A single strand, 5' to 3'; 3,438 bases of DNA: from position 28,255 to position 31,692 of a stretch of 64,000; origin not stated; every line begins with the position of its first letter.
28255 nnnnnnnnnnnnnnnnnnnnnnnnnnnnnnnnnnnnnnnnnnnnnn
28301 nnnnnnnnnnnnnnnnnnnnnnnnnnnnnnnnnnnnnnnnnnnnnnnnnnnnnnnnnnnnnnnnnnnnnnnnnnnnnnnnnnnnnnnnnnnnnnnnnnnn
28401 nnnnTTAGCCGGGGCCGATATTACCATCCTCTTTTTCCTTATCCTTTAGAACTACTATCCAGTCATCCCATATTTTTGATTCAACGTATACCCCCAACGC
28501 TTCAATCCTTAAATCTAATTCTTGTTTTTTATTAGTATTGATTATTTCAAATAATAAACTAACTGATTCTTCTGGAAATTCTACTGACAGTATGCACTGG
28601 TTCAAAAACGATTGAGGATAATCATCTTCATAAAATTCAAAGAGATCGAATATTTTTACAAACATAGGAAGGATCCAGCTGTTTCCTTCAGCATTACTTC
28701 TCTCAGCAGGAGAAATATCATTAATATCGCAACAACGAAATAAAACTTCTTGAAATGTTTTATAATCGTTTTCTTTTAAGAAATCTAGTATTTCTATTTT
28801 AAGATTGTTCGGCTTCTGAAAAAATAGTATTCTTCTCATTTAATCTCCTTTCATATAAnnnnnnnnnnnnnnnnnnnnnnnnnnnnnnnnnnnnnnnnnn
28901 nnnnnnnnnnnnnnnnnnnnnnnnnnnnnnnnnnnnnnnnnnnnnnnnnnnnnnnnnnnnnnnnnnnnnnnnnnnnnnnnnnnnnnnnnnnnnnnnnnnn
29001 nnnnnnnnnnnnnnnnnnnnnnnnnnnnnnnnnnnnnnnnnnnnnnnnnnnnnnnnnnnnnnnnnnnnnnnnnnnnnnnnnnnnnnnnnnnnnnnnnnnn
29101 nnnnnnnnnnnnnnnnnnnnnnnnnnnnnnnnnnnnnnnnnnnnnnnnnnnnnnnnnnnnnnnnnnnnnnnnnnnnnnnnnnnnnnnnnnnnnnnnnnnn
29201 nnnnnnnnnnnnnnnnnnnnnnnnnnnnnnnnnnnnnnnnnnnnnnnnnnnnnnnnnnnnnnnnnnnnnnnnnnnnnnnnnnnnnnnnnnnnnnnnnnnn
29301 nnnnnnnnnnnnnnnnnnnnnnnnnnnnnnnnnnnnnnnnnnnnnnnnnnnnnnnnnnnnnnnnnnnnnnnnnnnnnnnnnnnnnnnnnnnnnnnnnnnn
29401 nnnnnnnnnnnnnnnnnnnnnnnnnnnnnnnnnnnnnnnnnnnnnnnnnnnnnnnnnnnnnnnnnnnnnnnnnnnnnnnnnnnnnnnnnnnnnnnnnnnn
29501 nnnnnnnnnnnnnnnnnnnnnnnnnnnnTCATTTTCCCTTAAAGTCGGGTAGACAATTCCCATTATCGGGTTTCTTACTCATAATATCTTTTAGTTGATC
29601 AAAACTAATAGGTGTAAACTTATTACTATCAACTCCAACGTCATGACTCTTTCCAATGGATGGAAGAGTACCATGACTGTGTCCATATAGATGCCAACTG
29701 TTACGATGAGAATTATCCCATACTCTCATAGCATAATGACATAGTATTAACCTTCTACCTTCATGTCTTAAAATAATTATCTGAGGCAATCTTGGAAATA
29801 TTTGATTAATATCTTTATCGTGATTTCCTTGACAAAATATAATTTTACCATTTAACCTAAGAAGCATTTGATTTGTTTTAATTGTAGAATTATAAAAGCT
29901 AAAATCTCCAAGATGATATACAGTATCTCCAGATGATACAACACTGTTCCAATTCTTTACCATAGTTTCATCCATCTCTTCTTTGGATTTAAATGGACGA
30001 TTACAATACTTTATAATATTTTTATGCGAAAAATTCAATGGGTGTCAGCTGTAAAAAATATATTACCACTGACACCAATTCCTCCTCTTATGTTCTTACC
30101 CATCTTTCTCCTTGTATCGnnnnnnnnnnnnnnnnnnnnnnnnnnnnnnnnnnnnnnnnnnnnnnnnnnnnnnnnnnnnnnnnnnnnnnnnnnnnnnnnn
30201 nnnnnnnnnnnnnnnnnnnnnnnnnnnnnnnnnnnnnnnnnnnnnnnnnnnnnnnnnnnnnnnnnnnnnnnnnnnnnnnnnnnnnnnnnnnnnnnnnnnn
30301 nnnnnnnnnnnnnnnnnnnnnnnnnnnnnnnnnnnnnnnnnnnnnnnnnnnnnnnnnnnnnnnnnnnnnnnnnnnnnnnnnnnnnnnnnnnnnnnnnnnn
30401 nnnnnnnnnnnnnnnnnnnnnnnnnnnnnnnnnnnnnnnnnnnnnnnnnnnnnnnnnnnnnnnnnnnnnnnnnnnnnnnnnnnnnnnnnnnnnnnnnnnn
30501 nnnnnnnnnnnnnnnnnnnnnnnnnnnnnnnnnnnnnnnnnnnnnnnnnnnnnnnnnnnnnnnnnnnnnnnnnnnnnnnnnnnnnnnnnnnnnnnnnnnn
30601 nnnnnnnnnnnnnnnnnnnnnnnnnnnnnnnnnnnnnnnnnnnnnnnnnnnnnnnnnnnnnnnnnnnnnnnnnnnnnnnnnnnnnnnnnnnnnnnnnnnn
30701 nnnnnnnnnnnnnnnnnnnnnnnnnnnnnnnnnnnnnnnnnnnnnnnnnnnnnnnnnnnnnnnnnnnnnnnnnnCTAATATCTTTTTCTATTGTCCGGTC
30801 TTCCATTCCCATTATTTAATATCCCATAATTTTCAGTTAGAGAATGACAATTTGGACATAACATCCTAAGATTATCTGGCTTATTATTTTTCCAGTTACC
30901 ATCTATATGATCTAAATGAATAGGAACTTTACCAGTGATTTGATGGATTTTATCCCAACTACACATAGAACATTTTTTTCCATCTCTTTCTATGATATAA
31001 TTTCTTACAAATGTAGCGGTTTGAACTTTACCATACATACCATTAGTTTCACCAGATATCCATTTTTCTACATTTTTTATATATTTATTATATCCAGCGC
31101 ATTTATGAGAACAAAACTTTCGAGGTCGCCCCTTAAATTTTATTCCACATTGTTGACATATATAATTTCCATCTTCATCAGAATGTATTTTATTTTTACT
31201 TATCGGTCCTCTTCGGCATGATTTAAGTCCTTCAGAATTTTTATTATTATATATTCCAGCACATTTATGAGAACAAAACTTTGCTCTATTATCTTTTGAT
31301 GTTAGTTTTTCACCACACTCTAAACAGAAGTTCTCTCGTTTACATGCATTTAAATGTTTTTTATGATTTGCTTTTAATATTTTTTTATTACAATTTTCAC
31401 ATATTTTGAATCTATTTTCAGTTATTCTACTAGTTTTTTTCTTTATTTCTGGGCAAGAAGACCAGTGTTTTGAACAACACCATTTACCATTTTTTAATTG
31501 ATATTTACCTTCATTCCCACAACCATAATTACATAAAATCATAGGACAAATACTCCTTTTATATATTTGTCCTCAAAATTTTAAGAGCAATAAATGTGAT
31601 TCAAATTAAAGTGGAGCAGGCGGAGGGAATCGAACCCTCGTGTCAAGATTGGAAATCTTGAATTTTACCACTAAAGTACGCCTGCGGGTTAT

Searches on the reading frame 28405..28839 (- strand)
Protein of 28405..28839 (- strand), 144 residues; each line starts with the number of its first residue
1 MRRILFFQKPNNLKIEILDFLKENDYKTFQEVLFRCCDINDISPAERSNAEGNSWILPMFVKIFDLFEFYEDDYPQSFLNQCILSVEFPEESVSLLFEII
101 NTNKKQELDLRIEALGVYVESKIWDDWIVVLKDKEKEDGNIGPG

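Call 39: search_protein_families(library=pfam, proteins=[window:28405-28839:-], max_evalue=0.1)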
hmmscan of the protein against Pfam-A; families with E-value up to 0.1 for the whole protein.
window:28405-28839:- (144 aa): 2 families
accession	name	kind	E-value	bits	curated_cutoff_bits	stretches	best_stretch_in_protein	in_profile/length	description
PF14213.11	DUF4325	-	0.0083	16.3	23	1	72-105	27-62/64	STAS-like domain of unknown function (DUF4325)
PF12862.13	ANAPC5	-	0.08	13.5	23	0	16-103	4-68/91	Anaphase-promoting complex subunit 5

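Call 40: search_protein_families(library=phrogs, proteins=[window:28405-28839:-], max_evalue=0.1)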
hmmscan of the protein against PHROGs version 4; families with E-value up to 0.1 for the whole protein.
window:28405-28839:- (144 aa): 1 family
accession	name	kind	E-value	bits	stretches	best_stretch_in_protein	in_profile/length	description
phrog_21704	-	moron, auxiliary metabolic gene and host takeover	0.025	15.7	1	95-139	15-57/82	membrane protein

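Call 54: find_encoding_contigs(protein=window:28405-28839:-, flank=3000, max_places=10)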
Protein window:28405-28839:- (144 aa): 5 contigs read that carry it; 3 places shown.
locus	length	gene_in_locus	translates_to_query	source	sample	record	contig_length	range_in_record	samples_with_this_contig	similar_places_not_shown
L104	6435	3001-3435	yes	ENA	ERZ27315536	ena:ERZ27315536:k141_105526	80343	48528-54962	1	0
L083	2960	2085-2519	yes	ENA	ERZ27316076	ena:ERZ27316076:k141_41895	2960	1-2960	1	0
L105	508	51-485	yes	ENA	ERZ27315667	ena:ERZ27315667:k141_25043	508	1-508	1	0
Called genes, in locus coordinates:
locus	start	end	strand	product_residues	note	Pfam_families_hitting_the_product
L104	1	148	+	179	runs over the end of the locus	-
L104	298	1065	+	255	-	-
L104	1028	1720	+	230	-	-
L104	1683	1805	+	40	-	-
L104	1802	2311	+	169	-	PF12850:Metallophos_2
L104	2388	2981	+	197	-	-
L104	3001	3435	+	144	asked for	-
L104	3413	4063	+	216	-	-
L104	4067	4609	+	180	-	PF00574:CLP_protease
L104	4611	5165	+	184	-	-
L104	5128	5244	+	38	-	-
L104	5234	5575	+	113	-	-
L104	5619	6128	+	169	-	-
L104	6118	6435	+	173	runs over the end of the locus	-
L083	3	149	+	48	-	?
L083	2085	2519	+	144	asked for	-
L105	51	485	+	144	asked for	-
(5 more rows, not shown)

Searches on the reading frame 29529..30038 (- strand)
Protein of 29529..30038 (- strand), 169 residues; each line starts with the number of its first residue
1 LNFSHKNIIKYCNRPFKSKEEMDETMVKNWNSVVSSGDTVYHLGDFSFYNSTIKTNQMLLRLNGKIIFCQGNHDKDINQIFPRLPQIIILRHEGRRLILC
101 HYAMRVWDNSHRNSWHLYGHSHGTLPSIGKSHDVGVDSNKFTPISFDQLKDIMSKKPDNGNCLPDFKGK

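Call 19: find_related_loci(query=window:29529-30038:-, collection=viral_contigs, flank=6000)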
Query window:29529-30038:- (169 aa) in viral_contigs; peptide patterns used: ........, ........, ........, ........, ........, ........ (x = any residue, [..] = any of these).
190 stretches matched a pattern; 188 encode a relative of the query (tblastn E <= 1e-3); the best 80 are kept; 80 distinct loci.
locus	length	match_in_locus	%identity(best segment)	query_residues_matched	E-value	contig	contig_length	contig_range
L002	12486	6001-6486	60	3-168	2e-61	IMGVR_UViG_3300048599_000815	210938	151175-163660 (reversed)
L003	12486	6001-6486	60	3-168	2e-61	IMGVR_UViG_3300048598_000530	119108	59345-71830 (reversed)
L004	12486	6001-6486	60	3-168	2e-61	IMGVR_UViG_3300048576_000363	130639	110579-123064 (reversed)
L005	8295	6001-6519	56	3-168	3e-59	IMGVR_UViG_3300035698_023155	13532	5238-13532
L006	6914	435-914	51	3-163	2e-52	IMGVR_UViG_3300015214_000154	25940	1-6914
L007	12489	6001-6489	55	3-165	3e-52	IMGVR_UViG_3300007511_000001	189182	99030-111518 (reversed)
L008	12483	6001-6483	51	3-163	3e-52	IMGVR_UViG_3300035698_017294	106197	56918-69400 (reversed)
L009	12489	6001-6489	55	3-165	3e-52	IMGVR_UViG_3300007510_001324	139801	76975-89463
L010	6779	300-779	51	3-163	2e-52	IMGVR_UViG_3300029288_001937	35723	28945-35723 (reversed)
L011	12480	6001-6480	51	3-163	9e-52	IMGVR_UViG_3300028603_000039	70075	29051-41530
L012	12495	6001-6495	51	3-163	8e-50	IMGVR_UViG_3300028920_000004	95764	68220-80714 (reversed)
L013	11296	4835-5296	52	3-163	2e-49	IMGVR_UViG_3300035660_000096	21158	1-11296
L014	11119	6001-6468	53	6-165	1e-49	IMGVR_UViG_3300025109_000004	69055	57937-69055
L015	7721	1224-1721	50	3-156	3e-49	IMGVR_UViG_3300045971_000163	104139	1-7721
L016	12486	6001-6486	49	2-156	1e-48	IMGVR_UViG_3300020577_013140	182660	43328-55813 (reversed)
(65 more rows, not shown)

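Call 22: find_encoding_contigs(protein=window:29529-30038:-, flank=3000, max_places=10)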
Protein window:29529-30038:- (169 aa): 5 contigs read that carry it; 5 places shown.
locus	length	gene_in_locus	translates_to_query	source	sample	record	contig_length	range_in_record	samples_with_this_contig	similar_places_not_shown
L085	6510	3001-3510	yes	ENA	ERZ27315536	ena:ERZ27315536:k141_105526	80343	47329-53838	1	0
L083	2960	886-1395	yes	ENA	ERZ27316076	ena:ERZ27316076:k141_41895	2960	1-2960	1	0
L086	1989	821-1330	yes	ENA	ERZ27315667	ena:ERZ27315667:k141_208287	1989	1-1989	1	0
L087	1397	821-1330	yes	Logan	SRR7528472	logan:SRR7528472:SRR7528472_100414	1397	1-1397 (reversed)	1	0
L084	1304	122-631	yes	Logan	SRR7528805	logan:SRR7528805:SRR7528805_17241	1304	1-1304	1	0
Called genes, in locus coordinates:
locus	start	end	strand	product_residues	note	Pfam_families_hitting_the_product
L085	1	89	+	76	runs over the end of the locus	-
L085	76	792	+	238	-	PF00149:Metallophos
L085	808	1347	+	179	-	-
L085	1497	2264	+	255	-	-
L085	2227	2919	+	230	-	-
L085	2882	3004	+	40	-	-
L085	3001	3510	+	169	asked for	PF12850:Metallophos_2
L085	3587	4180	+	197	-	-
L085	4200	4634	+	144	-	-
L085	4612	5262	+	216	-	-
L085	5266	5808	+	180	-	PF00574:CLP_protease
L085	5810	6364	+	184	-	-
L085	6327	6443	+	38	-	-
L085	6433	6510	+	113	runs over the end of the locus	-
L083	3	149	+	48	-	?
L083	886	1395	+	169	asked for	PF12850:Metallophos_2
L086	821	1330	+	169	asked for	PF12850:Metallophos_2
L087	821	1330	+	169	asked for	PF12850:Metallophos_2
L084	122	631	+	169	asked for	PF12850:Metallophos_2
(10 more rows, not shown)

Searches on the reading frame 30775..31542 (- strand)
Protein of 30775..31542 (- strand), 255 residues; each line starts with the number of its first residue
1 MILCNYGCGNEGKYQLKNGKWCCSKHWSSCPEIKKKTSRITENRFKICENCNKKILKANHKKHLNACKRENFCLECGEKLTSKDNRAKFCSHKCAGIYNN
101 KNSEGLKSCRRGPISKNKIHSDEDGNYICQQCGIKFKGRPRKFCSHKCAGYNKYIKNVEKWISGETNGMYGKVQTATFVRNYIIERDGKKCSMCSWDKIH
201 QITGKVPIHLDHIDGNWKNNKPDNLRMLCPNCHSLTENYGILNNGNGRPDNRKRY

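Call 82: search_protein_families(library=ncbifam, proteins=[window:30775-31542:-], max_evalue=10)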
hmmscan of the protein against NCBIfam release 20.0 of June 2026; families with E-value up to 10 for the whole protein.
window:30775-31542:- (255 aa): 5 families
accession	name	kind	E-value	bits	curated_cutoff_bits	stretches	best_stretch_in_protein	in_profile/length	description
NF040563.1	guided_IscB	equivalog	9.2e-07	28.3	175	1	172-238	177-237/314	RNA-guided endonuclease IscB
NF041791.1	anti-phage_ZorE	equivalog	0.001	18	600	1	151-236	170-250/358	type II Zorya anti-phage system protein ZorE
NF033459.1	DksA_like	equivalog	1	9.7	105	1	31-80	64-109/113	RNA polymerase-binding protein DksA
NF002362.0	PRK01343.1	equivalog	1.3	8.8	79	2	59-97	7-43/66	DNA gyrase inhibitor YacG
TIGR02890.1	bacill_yteA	subfamily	4.6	7.3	134.4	1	31-86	72-123/159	regulatory protein, yteA family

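Call 83: search_protein_families(library=pfam, proteins=[window:30775-31542:-], max_evalue=10)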
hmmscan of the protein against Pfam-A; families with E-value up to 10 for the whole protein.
window:30775-31542:- (255 aa): 6 families
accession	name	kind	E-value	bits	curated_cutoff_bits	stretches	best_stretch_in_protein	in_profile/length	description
PF13392.12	HNH_3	-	0.00023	21.2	24.8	1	203-227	12-38/46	HNH endonuclease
PF01844.29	HNH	-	0.0023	18.5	21.4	1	191-234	1-42/47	HNH endonuclease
PF18439.7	zf_UBZ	-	0.11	12.7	25.6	2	126-136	2-12/32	Ubiquitin-Binding Zinc Finger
PF08271.17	Zn_Ribbon_TF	-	0.16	12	29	1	122-133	14-26/43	TFIIB zinc-binding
PF01258.23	zf-dskA_traR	-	0.58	10.6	24.9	0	45-57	3-15/36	Prokaryotic dksA/traR C4-type zinc finger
PF23551.1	Zn_ribbon_20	-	1.6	9.3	27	1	224-233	20-29/35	Zinc beta-ribbon domain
